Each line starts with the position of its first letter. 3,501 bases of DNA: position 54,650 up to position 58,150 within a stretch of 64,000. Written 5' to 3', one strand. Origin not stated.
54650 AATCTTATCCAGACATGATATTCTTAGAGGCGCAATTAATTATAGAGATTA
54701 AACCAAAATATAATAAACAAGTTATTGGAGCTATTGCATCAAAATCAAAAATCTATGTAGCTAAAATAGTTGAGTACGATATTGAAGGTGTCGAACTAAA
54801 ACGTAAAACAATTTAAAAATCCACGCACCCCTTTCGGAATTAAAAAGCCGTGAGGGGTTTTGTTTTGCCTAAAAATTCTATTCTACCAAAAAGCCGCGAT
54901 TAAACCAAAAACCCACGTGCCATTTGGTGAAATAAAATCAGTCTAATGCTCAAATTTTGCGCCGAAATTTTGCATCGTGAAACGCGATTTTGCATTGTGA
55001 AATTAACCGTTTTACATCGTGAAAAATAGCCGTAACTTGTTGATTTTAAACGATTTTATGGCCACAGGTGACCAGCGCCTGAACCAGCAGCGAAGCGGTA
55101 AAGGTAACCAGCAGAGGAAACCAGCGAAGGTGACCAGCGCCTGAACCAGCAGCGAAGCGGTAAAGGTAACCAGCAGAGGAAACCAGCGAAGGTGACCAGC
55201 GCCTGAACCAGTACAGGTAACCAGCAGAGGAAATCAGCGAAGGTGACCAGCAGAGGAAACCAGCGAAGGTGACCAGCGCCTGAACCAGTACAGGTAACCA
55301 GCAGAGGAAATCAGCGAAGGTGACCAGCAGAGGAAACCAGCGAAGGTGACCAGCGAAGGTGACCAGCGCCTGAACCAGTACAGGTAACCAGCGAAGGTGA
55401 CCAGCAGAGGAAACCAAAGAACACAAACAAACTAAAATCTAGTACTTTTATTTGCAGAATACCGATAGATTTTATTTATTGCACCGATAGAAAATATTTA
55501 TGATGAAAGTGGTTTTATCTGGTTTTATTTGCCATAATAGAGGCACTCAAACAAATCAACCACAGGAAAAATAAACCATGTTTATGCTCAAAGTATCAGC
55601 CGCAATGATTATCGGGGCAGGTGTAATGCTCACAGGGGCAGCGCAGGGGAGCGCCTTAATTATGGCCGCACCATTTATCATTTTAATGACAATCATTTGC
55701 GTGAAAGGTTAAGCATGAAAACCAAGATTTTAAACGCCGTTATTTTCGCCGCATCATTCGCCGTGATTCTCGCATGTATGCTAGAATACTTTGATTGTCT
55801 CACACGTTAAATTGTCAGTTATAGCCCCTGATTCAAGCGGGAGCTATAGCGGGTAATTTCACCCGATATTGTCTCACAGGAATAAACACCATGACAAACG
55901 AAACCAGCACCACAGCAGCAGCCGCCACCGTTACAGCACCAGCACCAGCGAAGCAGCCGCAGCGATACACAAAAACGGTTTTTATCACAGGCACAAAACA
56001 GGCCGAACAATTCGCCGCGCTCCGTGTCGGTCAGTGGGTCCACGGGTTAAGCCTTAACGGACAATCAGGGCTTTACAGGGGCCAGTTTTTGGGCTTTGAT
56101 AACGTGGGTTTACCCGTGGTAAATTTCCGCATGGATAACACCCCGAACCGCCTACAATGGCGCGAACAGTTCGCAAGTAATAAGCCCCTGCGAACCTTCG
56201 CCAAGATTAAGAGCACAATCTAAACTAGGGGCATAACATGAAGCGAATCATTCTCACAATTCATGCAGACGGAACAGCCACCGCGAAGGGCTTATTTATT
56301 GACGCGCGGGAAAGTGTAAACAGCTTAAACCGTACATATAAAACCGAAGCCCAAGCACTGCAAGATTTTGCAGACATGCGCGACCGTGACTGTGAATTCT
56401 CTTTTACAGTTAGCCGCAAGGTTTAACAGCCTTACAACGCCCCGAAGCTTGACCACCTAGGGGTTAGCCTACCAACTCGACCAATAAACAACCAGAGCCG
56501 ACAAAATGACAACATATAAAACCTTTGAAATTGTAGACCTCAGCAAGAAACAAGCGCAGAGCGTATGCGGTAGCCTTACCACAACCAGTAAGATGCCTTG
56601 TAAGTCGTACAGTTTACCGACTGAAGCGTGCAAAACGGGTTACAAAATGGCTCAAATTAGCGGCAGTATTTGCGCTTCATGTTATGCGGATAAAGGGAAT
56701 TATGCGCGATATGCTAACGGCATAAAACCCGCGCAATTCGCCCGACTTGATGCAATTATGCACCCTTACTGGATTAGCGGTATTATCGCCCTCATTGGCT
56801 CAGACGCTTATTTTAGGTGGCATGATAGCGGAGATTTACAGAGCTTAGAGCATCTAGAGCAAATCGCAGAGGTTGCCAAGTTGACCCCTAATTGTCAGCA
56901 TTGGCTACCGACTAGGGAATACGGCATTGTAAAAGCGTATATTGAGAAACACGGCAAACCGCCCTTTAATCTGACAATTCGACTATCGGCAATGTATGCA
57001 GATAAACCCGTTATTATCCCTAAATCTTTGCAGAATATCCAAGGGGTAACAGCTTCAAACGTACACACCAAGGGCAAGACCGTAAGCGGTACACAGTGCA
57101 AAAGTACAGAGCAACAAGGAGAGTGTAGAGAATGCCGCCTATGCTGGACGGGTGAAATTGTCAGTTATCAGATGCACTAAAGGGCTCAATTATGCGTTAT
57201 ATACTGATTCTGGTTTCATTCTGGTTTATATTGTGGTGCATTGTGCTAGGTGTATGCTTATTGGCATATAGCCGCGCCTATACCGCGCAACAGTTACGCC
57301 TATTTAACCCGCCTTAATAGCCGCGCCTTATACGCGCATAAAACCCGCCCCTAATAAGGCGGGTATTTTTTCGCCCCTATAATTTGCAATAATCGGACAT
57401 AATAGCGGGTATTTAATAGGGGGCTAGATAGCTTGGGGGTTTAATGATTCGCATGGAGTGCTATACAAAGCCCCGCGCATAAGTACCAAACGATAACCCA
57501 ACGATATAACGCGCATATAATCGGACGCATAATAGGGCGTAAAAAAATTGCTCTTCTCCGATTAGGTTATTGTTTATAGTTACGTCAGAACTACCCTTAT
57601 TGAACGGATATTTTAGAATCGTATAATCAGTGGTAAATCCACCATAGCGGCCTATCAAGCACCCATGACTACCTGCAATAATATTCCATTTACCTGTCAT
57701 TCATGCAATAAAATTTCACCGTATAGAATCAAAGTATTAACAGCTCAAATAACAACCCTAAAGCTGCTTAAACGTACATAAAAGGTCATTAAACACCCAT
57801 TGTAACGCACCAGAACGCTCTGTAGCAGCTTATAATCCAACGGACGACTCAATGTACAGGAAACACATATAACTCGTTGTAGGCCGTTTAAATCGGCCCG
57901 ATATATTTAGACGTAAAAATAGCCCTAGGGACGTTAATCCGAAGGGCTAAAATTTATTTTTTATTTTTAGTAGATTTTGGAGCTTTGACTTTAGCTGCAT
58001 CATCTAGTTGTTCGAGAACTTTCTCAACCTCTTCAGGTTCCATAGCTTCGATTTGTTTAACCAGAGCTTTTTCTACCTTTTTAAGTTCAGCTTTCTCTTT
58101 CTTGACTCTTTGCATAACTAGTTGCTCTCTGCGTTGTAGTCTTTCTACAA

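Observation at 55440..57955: High-GC (~55-60%) island of unknown genes in an otherwise ~40% GC phage, followed by a 770 bp repeat-containing noncoding stretch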

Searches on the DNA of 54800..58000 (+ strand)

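Call 5: search_dna_similar(query=window:54800-58000:+, collection=phages, mode=near, max_rows=30)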
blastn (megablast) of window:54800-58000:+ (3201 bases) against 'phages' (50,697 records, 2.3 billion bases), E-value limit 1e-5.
No match.

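Call 52: search_rna_families(source=window, start=54800, end=58000, threshold=evalue, max_evalue=1)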
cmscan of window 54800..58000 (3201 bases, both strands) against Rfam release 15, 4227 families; matches with E-value up to 1: 1.
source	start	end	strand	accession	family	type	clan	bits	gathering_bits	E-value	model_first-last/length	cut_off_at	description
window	57296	57372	+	RF02837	anti-hemB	Gene; sRNA;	-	20.4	49.5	0.13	1-81/81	no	Burkholderia RNA 7 (anti-hemB)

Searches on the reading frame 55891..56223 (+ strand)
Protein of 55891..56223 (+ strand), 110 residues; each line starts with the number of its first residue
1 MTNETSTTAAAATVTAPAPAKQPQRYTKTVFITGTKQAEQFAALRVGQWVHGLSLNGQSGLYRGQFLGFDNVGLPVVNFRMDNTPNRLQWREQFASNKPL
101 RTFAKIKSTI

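Call 6: search_protein_families(library=pfam, proteins=[window:55891-56223:+], max_evalue=0.1)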
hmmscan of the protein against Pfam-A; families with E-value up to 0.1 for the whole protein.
window:55891-56223:+ (110 aa): 0 families

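Call 19: search_protein_families(library=phrogs, proteins=[window:55891-56223:+], max_evalue=0.01)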
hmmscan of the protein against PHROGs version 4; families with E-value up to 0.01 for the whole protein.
window:55891-56223:+ (110 aa): 2 families
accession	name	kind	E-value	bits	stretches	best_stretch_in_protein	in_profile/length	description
phrog_21585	-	unknown function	0.00022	22.2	1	25-91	3-63/75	-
phrog_32127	-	unknown function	0.0094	17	0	19-76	12-67/84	-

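Call 55: search_protein_families(library=ncbifam, proteins=[window:55891-56223:+], max_evalue=1)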
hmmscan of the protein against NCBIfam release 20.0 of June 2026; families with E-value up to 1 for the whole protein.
window:55891-56223:+ (110 aa): 0 families

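Call 60: search_dna_similar(query=window:55891-56223:+, collection=phages, mode=protein, max_evalue=0.001, max_rows=20)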
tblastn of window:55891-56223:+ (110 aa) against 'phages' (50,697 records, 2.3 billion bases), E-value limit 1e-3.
Records with a match: 1; places in all: 1; records where one place covers at least 80% of the query: 0.
Best place of each record, by identity: <60% 1.
By first word of the organism name: Limnohabitans 1.
By host as written in the record: Limnohabitans sp. DCL3 1.
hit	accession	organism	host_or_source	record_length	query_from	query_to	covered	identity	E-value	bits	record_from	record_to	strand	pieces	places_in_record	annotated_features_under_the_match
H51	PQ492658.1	Limnohabitans phage DC31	Limnohabitans sp. DCL3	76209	25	108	76%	58.6%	6e-27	108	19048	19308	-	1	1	hypothetical protein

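Call 61: get_annotated_region(hit=H51, flank=7000)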
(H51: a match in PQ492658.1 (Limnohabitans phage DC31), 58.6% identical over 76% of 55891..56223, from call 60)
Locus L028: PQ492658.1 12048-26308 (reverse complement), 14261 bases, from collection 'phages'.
description: Limnohabitans phage DC31, complete genome.
organism: Limnohabitans phage DC31 (NCBI taxid 2883572)
taxonomy: Viruses; Duplodnaviria; Heunggongvirae; Uroviricota; Caudoviricetes; Pakpunavirus
host: Limnohabitans sp. DCL3; source: freshwater; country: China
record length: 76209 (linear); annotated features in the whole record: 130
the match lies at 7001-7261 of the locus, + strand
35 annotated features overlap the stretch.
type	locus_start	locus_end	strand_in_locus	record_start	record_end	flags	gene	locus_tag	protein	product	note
CDS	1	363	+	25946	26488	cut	-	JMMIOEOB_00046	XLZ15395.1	hypothetical protein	-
CDS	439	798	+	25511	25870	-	-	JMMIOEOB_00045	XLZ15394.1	hypothetical protein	-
CDS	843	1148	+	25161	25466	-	-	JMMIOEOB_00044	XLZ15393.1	hypothetical protein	-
CDS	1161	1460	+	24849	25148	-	-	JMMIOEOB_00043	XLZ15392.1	hypothetical protein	-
CDS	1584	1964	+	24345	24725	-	-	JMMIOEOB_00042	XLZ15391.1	hypothetical protein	-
CDS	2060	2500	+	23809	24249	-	-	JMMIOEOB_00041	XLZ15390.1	hypothetical protein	-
CDS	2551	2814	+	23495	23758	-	-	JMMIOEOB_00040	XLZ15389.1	hypothetical protein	-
CDS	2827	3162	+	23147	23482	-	-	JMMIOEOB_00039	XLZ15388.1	hypothetical protein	-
CDS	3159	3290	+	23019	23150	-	-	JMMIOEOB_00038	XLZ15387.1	hypothetical protein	-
CDS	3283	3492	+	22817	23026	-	-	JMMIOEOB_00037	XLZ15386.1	hypothetical protein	-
CDS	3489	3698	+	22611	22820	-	-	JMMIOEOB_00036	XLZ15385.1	hypothetical protein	-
CDS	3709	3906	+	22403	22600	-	-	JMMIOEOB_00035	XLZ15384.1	hypothetical protein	-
CDS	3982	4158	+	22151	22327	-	-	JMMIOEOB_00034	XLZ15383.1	hypothetical protein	-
CDS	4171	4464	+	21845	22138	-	-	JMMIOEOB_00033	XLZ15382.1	hypothetical protein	-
CDS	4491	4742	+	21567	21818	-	-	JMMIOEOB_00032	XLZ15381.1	hypothetical protein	-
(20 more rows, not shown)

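Call 65: search_protein_families(library=pfam, proteins=[L028:7884-8642:+, L028:7326-7556:+, L028:7571-7795:+, L028:6998-7264:+], max_evalue=0.1)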
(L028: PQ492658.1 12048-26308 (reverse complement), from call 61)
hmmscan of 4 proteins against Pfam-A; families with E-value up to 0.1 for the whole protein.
L028:7884-8642:+ (252 aa): 1 family
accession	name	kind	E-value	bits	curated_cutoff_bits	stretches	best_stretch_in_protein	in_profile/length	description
PF17338.8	GP88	-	1.7e-44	152.8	24.4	1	26-251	10-229/230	Gene product 88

L028:7326-7556:+ (76 aa): 2 families
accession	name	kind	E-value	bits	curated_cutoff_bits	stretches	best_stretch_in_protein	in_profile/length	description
PF02821.22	Staphylokinase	-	0.012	16.5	25.1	1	25-74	77-127/131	Staphylokinase/Streptokinase family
PF24382.1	DUF7538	-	0.058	13.7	27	1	17-57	14-51/83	Family of unknown function (DUF7538)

L028:7571-7795:+ (74 aa): 0 families

L028:6998-7264:+ (88 aa): 0 families

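Call 86: find_related_loci(query=A6, collection=viral_contigs, flank=6000)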
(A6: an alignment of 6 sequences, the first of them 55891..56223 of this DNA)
Query A6 (110 aa) in viral_contigs; peptide patterns used: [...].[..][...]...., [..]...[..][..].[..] (x = any residue, [..] = any of these).
77 stretches matched a pattern; 12 encode a relative of the query (tblastn E <= 1e-3); 12 distinct loci.
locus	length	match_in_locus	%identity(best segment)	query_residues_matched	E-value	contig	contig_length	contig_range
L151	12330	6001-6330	91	1-110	1e-57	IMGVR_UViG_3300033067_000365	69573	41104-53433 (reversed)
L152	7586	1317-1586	89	21-110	2e-54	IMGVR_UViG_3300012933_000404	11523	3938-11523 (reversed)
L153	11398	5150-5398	66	26-108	6e-36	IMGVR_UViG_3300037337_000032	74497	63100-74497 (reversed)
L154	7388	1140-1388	63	26-108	5e-34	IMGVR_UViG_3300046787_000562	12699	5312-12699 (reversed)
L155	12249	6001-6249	64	26-108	6e-34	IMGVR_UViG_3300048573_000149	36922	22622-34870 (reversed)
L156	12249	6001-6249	61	25-107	7e-33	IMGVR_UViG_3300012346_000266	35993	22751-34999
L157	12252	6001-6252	60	25-108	2e-32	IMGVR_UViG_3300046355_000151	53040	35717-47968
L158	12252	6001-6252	58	25-108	2e-31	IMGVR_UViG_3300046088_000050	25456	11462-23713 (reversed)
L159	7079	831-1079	59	26-108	2e-31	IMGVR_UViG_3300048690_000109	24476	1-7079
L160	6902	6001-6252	61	25-108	2e-31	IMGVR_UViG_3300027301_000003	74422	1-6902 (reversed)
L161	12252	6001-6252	58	25-108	3e-31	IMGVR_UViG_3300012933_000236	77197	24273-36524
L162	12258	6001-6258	34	11-109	7e-8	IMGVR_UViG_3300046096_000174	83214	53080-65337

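Call 94: find_homologous_proteins(query=A6, max_evalue=0.001)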
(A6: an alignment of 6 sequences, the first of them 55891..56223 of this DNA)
Query A6 (6 sequences) (110 aa, profile of the alignment): 216 proteins with E <= 0.001 among 1728 candidates; the best 120 are listed.
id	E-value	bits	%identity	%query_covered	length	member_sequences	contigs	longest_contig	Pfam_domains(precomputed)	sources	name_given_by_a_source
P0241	9.0e-55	201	90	100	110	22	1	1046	-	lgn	-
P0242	1.2e-54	201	91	82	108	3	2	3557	-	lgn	-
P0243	1.4e-54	201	92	82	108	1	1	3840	-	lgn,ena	-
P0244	6.9e-54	198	89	82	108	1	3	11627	-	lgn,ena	-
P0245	8.1e-54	198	88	82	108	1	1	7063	-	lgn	-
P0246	1.1e-53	198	88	82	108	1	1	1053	-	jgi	jgi:hypothetical protein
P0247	1.2e-53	198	92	100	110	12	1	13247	-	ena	-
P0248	2.0e-53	197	90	100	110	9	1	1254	-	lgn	-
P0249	2.3e-53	197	90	100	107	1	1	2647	-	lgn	-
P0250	1.2e-52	194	81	100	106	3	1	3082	-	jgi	jgi:hypothetical protein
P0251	2.1e-52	194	93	82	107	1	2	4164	-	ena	-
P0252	2.7e-52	193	86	82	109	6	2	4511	-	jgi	jgi:hypothetical protein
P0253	5.4e-52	192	90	82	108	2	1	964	-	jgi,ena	jgi:hypothetical protein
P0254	9.8e-52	191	88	83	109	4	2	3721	-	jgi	jgi:hypothetical protein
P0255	1.2e-51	191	85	100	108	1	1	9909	-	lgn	-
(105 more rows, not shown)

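Call 99: search_dna_similar(query=L028:7884-8642:+, collection=phages, mode=protein, max_rows=40, rows=spread)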
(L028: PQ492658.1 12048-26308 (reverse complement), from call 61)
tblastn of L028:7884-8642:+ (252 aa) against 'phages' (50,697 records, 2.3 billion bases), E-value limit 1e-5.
Records with a match: 269; places in all: 270; records where one place covers at least 80% of the query: 69.
Best place of each record, by identity: >=99% 1; 60-80% 1; <60% 267.
By first word of the organism name: Mycobacterium 238; Pelagibacter 11; Roseobacter 3; Xanthomonas 2; Stenotrophomonas 2; uncultured 2; Rhizobium 2; Mesorhizobium 2; Puniceispirillum 2; Caulobacter 2; and 3 more.
By host as written in the record: Mycobacterium smegmatis mc2 155 189; Mycobacterium smegmatis mc#155 30; Mycobacterium smegmatis mc2155 9; - 6; Candidatus Pelagibacter sp H2P3alpha 4; Candidatus Pelagibacter sp. HTCC7211 3; Candidatus Pelagibacter sp. HTCC1062 3; Mesorhizobium loti R7ANS 2; and 20 more.
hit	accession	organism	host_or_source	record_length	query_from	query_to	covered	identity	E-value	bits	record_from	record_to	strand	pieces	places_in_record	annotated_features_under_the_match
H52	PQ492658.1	Limnohabitans phage DC31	Limnohabitans sp. DCL3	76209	1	252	100%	100.0%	8e-167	516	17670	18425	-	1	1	hypothetical protein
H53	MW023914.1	Rhizobium phage vB_RleA_TRX32-1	Rhizobium leguminosarum TRX32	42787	17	251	93%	45.2%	5e-59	207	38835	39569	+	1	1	hypothetical protein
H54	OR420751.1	Pelagibacter phage HTVC309P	Candidatus Pelagibacter sp.FZCC0233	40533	14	251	94%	42.6%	2e-48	176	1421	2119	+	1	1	hypothetical protein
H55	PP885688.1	Tunturiibacter phage Tunturi_5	Tunturiibacter psychrotolerans X4BP1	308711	23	243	88%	42.8%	2e-42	159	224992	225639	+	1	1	minor head protein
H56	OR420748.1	Roseobacter phage CRP-143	Paracoccaceae bacterium strain FZCC0023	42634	25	250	90%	33.8%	1e-24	107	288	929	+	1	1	hypothetical protein (x2)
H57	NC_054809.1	Mycobacterium phage Fameo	Mycobacterium smegmatis mc2 155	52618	8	249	96%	27.9%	2e-15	81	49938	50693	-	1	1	91: hypothetical protein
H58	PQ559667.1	Mycobacterium phage Landor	Mycobacterium smegmatis mc2 155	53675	8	249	96%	27.8%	3e-16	84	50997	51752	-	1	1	90: hypothetical protein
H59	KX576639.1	Mycobacterium phage DudeLittle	Mycobacterium smegmatis mc2 155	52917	8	249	96%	27.5%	5e-15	80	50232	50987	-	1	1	hypothetical protein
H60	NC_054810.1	Mycobacterium phage Georgie2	Mycobacterium smegmatis mc2 155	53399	8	249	96%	27.5%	7e-15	79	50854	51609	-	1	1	95: hypothetical protein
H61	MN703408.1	Mycobacterium phage Phaded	Mycobacterium smegmatis mc2 155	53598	8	249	96%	27.3%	4e-16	83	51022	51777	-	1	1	86: hypothetical protein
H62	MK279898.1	Mycobacterium phage Cici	Mycobacterium smegmatis mc2 155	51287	51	249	79%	32.5%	1e-19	94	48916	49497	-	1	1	84: hypothetical protein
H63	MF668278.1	Mycobacterium phage Morpher26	Mycobacterium smegmatis mc2 155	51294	51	249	79%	32.5%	1e-19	93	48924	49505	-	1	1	hypothetical protein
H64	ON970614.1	Mycobacterium phage Shygu2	Mycobacterium smegmatis mc#155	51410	51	249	79%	32.0%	3e-19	92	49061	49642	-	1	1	86: hypothetical protein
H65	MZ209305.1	Mycobacterium phage Trooper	Mycobacterium smegmatis mc#155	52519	51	249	79%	31.3%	2e-15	81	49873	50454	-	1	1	92: hypothetical protein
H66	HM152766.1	Mycobacterium phage Eagle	Mycobacterium smegmatis mc2 155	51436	52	249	79%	31.4%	1e-17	87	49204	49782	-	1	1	86: hypothetical protein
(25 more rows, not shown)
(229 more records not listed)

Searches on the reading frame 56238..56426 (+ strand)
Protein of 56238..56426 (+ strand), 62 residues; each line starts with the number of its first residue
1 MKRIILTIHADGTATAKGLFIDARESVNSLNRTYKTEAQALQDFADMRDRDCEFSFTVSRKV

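Call 6: search_protein_families(library=pfam, proteins=[window:56238-56426:+], max_evalue=0.1)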
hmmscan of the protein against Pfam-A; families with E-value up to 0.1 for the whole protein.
window:56238-56426:+ (62 aa): 0 families

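Call 19: search_protein_families(library=phrogs, proteins=[window:56238-56426:+], max_evalue=0.01)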
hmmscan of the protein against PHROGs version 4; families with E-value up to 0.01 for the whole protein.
window:56238-56426:+ (62 aa): 0 families

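Call 55: search_protein_families(library=ncbifam, proteins=[window:56238-56426:+], max_evalue=1)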
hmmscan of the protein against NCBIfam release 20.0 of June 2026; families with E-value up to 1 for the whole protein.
window:56238-56426:+ (62 aa): 2 families
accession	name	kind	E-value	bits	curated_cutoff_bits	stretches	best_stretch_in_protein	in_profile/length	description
NF002233.0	PRK01146.1-1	equivalog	0.053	13.4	79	1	2-41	51-90/92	DNA-directed RNA polymerase subunit L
TIGR02661.1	MauD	equivalog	0.17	11.3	188.6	1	8-44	153-188/189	methylamine dehydrogenase accessory protein MauD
